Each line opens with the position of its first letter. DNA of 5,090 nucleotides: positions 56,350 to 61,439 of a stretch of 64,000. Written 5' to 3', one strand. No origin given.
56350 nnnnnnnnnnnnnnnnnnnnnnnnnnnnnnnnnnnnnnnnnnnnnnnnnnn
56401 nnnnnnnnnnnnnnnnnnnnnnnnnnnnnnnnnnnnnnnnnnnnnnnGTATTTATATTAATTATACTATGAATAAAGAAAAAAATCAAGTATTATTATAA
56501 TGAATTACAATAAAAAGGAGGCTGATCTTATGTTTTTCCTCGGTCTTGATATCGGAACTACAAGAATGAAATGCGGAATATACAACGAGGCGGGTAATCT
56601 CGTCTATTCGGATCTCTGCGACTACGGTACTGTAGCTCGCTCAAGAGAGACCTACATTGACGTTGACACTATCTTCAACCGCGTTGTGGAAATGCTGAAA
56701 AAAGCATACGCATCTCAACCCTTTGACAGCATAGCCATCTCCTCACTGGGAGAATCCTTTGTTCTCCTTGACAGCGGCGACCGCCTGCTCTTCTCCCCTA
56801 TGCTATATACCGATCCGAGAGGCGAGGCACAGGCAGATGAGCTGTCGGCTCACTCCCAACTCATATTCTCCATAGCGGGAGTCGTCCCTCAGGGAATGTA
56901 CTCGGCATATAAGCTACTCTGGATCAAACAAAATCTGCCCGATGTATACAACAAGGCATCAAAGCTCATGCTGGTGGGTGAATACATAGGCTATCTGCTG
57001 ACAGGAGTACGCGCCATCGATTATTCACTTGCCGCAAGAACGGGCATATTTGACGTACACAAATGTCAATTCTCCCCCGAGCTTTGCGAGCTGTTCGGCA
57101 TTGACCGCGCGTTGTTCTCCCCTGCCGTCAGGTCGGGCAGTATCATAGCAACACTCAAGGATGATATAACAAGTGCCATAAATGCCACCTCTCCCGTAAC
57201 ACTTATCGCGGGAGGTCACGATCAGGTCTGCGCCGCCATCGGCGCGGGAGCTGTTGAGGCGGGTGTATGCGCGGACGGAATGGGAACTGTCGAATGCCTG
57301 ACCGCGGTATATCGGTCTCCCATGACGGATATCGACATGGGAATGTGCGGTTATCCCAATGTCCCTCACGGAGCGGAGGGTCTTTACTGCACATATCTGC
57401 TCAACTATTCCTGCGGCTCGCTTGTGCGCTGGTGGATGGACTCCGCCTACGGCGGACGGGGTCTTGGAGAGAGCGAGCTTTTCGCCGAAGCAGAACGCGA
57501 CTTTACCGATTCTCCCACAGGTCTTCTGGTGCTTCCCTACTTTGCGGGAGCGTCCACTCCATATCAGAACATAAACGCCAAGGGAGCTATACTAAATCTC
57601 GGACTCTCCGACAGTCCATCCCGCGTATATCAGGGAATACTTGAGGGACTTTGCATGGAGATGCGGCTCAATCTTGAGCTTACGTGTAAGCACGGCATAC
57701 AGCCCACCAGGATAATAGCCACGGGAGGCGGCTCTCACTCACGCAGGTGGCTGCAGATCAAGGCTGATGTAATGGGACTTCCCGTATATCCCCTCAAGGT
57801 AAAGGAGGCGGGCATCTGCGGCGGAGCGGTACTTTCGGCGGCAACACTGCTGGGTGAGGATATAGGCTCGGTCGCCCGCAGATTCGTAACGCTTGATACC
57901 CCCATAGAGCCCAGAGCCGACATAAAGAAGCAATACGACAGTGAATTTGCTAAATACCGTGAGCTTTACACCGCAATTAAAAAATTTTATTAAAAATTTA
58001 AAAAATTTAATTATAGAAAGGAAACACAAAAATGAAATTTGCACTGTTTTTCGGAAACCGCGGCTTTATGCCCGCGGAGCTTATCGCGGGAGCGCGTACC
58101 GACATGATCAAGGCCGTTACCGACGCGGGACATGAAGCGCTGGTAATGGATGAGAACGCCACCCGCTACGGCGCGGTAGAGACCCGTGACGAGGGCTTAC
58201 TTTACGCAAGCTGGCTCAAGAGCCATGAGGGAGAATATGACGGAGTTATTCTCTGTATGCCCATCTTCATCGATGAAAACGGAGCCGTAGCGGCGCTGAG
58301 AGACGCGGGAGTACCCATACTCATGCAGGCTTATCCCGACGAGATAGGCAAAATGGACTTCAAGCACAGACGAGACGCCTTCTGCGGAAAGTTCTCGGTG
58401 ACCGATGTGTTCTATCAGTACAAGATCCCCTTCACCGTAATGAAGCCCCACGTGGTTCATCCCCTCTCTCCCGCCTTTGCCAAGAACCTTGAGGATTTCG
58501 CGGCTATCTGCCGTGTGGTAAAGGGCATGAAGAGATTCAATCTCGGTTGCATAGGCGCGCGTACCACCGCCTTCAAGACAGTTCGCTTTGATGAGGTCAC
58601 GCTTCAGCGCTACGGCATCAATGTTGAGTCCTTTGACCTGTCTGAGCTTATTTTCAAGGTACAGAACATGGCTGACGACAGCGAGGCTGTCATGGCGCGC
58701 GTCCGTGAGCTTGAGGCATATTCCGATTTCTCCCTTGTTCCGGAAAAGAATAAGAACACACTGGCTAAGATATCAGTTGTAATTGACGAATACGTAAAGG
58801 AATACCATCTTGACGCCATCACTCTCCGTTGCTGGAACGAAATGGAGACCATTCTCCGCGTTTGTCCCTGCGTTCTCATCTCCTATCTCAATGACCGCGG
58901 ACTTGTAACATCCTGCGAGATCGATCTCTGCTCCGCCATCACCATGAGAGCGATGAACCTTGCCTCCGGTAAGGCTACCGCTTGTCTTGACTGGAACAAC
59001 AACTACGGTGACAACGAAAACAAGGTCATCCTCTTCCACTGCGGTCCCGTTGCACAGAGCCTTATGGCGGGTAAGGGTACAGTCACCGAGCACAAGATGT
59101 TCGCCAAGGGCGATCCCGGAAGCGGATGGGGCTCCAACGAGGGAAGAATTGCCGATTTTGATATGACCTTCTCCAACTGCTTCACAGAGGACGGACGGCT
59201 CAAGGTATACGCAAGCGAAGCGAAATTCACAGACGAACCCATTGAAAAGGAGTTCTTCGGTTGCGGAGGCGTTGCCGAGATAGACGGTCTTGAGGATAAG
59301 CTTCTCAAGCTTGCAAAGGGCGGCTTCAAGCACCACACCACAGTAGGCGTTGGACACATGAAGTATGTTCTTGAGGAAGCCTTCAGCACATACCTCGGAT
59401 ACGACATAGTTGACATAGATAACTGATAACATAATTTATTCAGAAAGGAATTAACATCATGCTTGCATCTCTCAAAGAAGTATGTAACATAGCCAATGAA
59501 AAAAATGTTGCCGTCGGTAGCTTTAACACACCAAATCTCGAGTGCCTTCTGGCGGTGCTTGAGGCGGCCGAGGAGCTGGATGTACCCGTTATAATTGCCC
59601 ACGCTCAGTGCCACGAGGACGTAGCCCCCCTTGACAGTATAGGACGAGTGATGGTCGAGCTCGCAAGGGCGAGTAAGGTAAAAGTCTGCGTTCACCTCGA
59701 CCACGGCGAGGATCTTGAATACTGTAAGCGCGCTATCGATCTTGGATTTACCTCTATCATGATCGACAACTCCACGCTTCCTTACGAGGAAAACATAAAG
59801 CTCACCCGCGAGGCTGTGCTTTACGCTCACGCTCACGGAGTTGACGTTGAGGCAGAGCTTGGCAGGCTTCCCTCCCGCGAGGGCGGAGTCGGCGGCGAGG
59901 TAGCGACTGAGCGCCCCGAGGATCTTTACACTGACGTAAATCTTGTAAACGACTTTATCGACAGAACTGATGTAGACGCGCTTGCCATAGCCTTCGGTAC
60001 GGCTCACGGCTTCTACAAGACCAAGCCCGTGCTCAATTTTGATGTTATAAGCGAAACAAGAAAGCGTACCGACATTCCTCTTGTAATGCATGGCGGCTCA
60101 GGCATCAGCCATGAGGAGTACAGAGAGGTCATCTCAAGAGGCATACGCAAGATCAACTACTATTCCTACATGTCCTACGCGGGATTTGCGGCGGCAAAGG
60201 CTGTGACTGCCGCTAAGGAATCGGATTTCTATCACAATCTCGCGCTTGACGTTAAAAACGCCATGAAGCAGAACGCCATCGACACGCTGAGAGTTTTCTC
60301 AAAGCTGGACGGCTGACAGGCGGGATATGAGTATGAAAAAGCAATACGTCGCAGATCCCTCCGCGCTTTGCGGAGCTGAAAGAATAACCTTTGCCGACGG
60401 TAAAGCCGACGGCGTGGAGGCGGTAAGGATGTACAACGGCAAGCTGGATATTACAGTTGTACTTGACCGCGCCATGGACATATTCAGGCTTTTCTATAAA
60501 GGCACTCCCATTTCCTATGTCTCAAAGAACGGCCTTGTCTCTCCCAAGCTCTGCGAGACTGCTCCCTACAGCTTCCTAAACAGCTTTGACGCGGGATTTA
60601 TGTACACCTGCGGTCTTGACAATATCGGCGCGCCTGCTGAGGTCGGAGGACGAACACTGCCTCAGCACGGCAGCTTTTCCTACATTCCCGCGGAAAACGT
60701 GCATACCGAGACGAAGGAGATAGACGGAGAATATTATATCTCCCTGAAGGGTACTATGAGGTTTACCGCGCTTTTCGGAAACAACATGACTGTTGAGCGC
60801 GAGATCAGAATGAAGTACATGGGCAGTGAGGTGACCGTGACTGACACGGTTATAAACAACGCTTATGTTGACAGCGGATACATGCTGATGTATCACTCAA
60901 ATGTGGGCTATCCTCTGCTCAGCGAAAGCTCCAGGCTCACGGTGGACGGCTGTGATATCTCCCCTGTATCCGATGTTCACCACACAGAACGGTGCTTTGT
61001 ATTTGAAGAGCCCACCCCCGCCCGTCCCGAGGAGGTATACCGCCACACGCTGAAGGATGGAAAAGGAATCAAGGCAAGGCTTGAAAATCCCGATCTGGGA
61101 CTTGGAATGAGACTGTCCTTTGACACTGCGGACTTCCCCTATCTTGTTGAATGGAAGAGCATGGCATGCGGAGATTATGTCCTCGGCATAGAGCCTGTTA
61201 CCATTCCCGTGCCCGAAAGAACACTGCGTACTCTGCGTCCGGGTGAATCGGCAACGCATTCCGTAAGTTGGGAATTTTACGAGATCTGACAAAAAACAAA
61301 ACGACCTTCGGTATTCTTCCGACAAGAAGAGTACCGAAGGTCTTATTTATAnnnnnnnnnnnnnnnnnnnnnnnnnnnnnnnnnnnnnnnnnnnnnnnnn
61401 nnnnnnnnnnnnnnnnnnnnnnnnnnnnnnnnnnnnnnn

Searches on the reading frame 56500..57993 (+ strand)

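Call 20: search_protein_families(library=pfam, proteins=[window:56500-57993:+], max_evalue=0.001)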
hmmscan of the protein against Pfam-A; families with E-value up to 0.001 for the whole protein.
window:56500-57993:+ (497 aa): 2 families
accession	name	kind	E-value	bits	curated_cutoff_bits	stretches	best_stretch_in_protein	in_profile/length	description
PF00370.27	FGGY_N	-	1.8e-42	146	28.8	1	13-248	2-245/245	FGGY family of carbohydrate kinases, N-terminal domain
PF02782.22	FGGY_C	-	5.7e-28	98.5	27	1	261-448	5-196/198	FGGY family of carbohydrate kinases, C-terminal domain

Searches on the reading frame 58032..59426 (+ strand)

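Call 20: search_protein_families(library=pfam, proteins=[window:58032-59426:+], max_evalue=0.001)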
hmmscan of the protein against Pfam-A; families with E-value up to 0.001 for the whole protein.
window:58032-59426:+ (464 aa): 1 family
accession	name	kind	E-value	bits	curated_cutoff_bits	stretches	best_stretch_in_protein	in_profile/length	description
PF02952.23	Fucose_iso_C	-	3.7e-10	40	29.3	1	334-460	1-140/143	L-fucose isomerase, C-terminal domain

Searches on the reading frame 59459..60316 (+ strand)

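Call 20: search_protein_families(library=pfam, proteins=[window:59459-60316:+], max_evalue=0.001)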
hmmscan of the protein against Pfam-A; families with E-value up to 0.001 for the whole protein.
window:59459-60316:+ (285 aa): 2 families
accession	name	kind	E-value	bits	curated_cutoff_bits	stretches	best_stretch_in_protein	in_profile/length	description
PF01116.26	F_bP_aldolase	-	2e-84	283.9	25.5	1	4-281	2-273/277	Fructose-bisphosphate aldolase class-II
PF05889.19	SepSecS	-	0.00031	20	21.1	1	152-230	133-210/389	O-phosphoseryl-tRNA(Sec) selenium transferase, SepSecS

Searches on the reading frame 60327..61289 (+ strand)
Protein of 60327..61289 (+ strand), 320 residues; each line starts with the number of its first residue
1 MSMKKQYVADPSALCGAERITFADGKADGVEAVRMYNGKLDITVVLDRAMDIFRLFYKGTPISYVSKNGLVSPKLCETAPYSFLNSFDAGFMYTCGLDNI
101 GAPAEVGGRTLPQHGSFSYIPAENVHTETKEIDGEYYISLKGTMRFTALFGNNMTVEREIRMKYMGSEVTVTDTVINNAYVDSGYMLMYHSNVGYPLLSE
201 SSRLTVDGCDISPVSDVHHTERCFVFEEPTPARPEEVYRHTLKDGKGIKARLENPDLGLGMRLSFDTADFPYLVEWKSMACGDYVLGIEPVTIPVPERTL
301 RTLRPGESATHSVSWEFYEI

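Call 20: search_protein_families(library=pfam, proteins=[window:60327-61289:+], max_evalue=0.001)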
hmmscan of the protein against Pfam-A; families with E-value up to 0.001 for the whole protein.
window:60327-61289:+ (320 aa): 1 family
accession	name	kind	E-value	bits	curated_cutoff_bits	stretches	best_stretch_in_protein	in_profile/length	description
PF14486.12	DUF4432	-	1.1e-73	248.1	32.5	1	28-302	2-289/304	Domain of unknown function (DUF4432)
